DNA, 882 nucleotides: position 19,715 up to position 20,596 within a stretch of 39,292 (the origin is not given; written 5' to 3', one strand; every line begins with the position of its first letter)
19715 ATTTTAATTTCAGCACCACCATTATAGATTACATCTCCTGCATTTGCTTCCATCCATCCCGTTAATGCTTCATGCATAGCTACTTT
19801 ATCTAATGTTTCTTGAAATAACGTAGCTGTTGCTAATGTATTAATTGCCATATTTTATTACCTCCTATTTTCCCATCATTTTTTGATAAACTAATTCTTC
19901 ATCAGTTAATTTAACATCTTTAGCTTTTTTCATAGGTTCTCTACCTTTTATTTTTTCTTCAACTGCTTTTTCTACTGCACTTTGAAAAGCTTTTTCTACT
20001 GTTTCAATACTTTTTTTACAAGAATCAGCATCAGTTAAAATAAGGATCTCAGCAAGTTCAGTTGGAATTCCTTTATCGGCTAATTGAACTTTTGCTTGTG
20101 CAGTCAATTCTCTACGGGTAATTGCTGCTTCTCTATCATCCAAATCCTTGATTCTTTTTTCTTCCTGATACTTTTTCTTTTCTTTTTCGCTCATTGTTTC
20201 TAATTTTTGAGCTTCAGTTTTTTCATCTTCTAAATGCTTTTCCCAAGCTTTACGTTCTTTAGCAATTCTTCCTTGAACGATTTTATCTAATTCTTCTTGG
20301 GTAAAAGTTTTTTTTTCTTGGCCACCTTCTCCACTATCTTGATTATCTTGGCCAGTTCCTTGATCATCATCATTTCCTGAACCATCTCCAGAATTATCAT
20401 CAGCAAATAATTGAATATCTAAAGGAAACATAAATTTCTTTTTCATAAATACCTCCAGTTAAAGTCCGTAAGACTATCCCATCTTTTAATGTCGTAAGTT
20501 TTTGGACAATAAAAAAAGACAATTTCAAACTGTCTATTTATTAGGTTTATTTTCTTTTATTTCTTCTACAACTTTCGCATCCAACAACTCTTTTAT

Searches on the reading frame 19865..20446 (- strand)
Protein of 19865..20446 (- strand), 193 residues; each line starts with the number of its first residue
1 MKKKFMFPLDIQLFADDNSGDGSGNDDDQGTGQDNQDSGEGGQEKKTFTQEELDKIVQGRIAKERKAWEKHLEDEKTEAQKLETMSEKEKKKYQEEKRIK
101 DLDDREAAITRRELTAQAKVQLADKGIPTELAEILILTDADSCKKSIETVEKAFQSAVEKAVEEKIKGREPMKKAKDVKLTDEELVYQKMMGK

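Call 65: search_protein_families(library=pfam, proteins=[window:19865-20446:-], max_evalue=0.01)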
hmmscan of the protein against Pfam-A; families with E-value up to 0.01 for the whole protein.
window:19865-20446:- (193 aa): 1 family
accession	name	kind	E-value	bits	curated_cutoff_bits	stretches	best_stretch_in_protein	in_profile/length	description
PF14265.11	DUF4355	-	1.7e-31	109.5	25.4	1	45-168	1-124/124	Capsid assembly scaffolding protein Gp46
